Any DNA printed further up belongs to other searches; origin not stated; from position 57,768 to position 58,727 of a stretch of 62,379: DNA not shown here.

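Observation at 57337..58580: Type IV pilin fused to a fibrinogen-like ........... domain: candidate pilus-borne lectin/adhesin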

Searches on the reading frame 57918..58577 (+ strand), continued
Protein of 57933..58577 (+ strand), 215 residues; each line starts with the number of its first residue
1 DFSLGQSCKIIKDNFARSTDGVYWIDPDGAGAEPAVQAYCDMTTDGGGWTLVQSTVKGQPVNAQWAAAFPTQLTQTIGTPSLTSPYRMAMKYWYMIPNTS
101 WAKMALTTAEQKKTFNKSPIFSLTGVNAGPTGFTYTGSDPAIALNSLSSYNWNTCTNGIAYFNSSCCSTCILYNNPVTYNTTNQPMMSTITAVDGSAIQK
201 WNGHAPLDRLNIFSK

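Call 39: find_related_loci(query=A3, collection=genome_contigs, flank=10000)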
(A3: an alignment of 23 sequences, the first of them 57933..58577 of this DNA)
Query A3 (215 aa) in genome_contigs; peptide patterns used: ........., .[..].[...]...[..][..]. (x = any residue, [..] = any of these).
106 stretches matched a pattern; 55 encode a relative of the query (tblastn E <= 1e-3); 55 distinct loci.
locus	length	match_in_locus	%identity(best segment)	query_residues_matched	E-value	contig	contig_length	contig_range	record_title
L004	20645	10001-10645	75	1-215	5e-114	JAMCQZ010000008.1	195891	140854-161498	MAG: Patescibacteria group bacterium isolate FK_Sedi_A_Bin.300 NODE_52_length_195891_cov_6.07975, whole genome shotgun s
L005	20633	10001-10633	68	4-215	2e-99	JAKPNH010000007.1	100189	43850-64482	MAG: bacterium isolate JPAS_metabat.84 k141_606787, whole genome shotgun sequence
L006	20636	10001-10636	73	4-215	1e-105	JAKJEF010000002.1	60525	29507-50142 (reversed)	MAG: Patescibacteria group bacterium isolate UR.bin13 NODE_2_length_60525_cov_3.252630, whole genome shotgun sequence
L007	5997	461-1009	35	6-173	3e-21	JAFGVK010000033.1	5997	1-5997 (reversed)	MAG: Deltaproteobacteria bacterium isolate ZodW_Metabat.156 k87_2102016, whole genome shotgun sequence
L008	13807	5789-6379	32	7-190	6e-20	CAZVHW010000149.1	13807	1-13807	MAG TPA_asm: uncultured Enterobacterales bacterium isolate SRP308112_co1_406 genome assembly, contig: NODE_7819_length_1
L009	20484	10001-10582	34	4-187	1e-18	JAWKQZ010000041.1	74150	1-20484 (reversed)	MAG: Nannocystaceae bacterium isolate BC1.173 BC1.173.fa-41, whole genome shotgun sequence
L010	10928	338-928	29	7-192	2e-18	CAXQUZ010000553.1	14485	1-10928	MAG: Myxococcota bacterium isolate 3um_C4D0801_8.35 genome assembly, contig: k127_350312, whole genome shotgun sequence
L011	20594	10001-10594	33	6-190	8e-18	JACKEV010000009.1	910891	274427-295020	MAG: Alphaproteobacteria bacterium isolate HK-STAS-MYXO-43 HK-STAS-MYXO-43_9, whole genome shotgun sequence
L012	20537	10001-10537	34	4-170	2e-17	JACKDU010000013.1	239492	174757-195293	MAG: Myxococcales bacterium isolate HK-STAS-MYXO-15 HK-STAS-MYXO-15_13, whole genome shotgun sequence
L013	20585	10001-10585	32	6-191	7e-17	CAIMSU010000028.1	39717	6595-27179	MAG: uncultured proteobacterium isolate Umea1p3_bin-980 genome assembly, contig: bin-980:028/375, whole genome shotgun s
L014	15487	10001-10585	30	4-187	1e-16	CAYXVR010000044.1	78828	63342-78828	MAG TPA_asm: uncultured Nannocystaceae bacterium isolate binchicken_co179_119 genome assembly, contig: NODE_1194_length_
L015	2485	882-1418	32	4-170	2e-16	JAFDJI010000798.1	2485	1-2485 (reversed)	MAG: Deltaproteobacteria bacterium isolate Meg22_24_Bin_159 Meg22_24_Bin_159_scaffold_197491, whole genome shotgun seque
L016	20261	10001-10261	41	7-93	2e-16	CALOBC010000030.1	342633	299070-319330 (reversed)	MAG: Myxococcota bacterium isolate LOGT_bin.0087 genome assembly, contig: contig_32824, whole genome shotgun sequence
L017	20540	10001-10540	34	7-173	2e-16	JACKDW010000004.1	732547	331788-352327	MAG: Myxococcales bacterium isolate HK-STAS-MYXO-17 HK-STAS-MYXO-17_4, whole genome shotgun sequence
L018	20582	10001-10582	30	7-190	5e-16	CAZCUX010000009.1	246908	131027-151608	MAG TPA_asm: uncultured Enterobacterales bacterium isolate SRP319275_co3_91 genome assembly, contig: NODE_57_length_2469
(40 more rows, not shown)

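Call 44: predict_structure(alignment_id=A4)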
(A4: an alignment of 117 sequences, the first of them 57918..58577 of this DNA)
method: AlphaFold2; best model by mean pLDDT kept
length: 220 residues; sequences in the alignment: 117
mean_pLDDT: 82.3   pTM: 0.83
mean pLDDT of the five models: 82.3, 81.9, 81.1, 77.8, 74.2
residues with pLDDT >= 90: 79; 70-90: 102; 50-70: 34; < 50: 5
segments of 3 or more residues with pLDDT < 50: 1-3
pLDDT, mean of each block of 10 residues (from residue 1): 66 96 96 94 94 93 85 89 94 93 74 70 82 86 77 57 53 75 86 78 85 88
secondary structure, 60 per line:
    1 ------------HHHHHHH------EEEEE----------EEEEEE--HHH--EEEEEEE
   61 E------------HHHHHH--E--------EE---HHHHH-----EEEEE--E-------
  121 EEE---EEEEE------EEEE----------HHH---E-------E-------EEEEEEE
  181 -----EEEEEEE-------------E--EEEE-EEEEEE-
elements in order: H13-19 E26-30 E41-46 E54-61 H74-79 H96-100 E106-110 E121-123 E127-131 E138-141 E174-180 E186-192 E209-212 E214-219

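Call 46: fold_search(model_id=the predicted structure, library=pdb)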
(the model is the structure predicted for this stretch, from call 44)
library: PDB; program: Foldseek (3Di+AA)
matches with E <= 10: 258; with E <= 0.001: 156
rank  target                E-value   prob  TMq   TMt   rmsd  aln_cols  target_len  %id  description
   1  2d39_C                9.0e-09  1.00  0.64  0.66   5.0       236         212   15  Trivalent Recognition Unit of Innate Immunity System; Crystal Structure of human M-ficolin Fibrinogen-like Domain (released 2006-12-12)
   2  2j0g_B                6.3e-08  1.00  0.61  0.62   5.1       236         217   17  L-ficolin complexed to N-acetyl-mannosamine (released 2007-01-23)
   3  1fzf_B                9.9e-08  1.00  0.59  0.45   8.3       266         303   14  CRYSTAL STRUCTURE OF FRAGMENT DOUBLE-D FROM HUMAN FIBRIN WITH THE PEPTIDE LIGAND GLY-HIS-ARG-PRO-AMIDE (released 1999-06-08)
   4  2j0g_C                1.0e-07  1.00  0.59  0.60   5.1       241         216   16  L-ficolin complexed to N-acetyl-mannosamine (released 2007-01-23)
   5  7zmk_A                1.1e-07  1.00  0.64  0.64   4.5       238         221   20  Structure of human MFAP4 in complex with the Fab fragment of the AS0326 monoclonal antibody (released 2023-03-01)
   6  2j0g_E                1.1e-07  1.00  0.59  0.59   5.2       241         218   16  L-ficolin complexed to N-acetyl-mannosamine (released 2007-01-23)
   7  1m1j_B                1.2e-07  1.00  0.61  0.36   8.0       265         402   16  Crystal structure of native chicken fibrinogen with two different bound ligands (released 2002-06-26)
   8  1rf1_E                1.2e-07  1.00  0.59  0.45   8.3       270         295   14  Crystal Structure of Fragment D of gammaE132A Fibrinogen with the Peptide Ligand Gly-His-Arg-Pro-amide (released 2004-03-16)
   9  2j5z_B                1.2e-07  1.00  0.56  0.58   7.0       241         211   16  H-ficolin complexed to galactose (released 2007-01-23)
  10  7zmk_D                1.2e-07  1.00  0.63  0.63   4.8       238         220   20  Structure of human MFAP4 in complex with the Fab fragment of the AS0326 monoclonal antibody (released 2023-03-01)
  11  1rf0_E                1.3e-07  1.00  0.59  0.45   8.4       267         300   13  Crystal Structure of Fragment D of gammaE132A Fibrinogen (released 2004-03-16)
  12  6zr0_A                1.5e-07  1.00  0.58  0.59   7.2       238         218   18  Crystal structure of tetrameric fibrinogen-like recognition domain of FIBCD1 with N-acetylalanine ligand bound (released 2021-07-21)
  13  4r9j_A                1.6e-07  1.00  0.62  0.62   5.0       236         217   16  L-ficolin complexed to glucosamine-6-sulfate (released 2014-11-05)
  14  8fn8_A                1.6e-07  1.00  0.61  0.61   5.3       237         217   15  Crystal structure of the C-terminal Fg domain of TNC with the single FN domain of PTPRZ (released 2023-07-12)
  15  4r9t_C                1.6e-07  1.00  0.59  0.60   5.2       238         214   17  L-ficolin complexed to sulphates (released 2014-11-05)
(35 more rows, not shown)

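Call 64: search_protein_representatives(protein=window:57933-58577:+)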
Query: 215 residues. Proteins with E-value up to 0.001 (for the whole library): 5329; up to 1e-10: 497; up to 1e-30: 28. The best 150 are listed.
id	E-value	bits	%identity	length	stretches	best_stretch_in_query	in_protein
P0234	5.1e-159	543.1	50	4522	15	3-54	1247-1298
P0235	2.6e-114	397.0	46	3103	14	7-59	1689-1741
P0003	1.2e-101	355.6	73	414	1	1-215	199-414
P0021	3.3e-82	292.0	65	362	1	12-214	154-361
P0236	1.7e-75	270.1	46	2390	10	6-59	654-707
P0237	5.4e-73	261.9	45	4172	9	6-61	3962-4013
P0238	1.0e-63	231.6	46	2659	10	17-55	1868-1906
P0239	1.9e-56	207.8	43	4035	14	6-81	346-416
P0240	1.1e-49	185.7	45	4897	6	6-55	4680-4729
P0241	6.2e-48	180.0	45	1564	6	6-58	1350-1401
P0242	2.1e-47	178.3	48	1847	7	5-60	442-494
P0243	5.5e-47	176.9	42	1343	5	6-55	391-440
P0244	1.3e-45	172.3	46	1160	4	2-104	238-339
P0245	4.5e-41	157.5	44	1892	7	17-59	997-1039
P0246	3.1e-40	154.8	59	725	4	3-53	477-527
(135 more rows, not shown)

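Call 71: find_related_loci(query=A3, collection=metagenome_contigs, flank=8000)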
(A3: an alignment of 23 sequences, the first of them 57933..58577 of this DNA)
Query A3 (215 aa) in metagenome_contigs; peptide patterns used: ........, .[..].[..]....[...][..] (x = any residue, [..] = any of these).
600 stretches matched a pattern (row limit reached: there are more); 490 encode a relative of the query (tblastn E <= 1e-3); the best 80 are kept; 80 distinct loci.
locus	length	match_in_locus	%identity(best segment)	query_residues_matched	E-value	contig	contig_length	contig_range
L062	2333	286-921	72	4-215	2e-108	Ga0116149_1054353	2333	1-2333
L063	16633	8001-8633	68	4-215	1e-99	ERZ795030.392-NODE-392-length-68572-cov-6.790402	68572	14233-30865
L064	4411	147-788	68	1-215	3e-99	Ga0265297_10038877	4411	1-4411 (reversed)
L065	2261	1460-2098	60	7-215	6e-91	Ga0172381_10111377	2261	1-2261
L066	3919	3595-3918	64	4-111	3e-45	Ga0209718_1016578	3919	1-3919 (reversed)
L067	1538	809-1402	33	7-194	6e-21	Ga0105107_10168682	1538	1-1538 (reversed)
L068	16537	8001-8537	34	3-170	4e-18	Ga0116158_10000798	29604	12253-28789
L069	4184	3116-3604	34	5-175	7e-18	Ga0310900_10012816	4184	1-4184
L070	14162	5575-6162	33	6-193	2e-17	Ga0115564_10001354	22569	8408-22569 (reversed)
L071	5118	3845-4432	33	6-193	2e-17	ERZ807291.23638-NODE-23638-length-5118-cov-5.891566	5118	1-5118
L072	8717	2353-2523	60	2-58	3e-17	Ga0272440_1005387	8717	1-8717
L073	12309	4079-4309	49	6-79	5e-17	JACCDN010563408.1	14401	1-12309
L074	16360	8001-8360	36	7-137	1e-16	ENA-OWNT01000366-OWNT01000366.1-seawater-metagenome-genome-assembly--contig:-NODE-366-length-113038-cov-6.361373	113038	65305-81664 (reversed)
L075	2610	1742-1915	60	6-62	2e-16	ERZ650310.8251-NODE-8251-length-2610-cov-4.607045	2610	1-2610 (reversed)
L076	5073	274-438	62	5-59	2e-16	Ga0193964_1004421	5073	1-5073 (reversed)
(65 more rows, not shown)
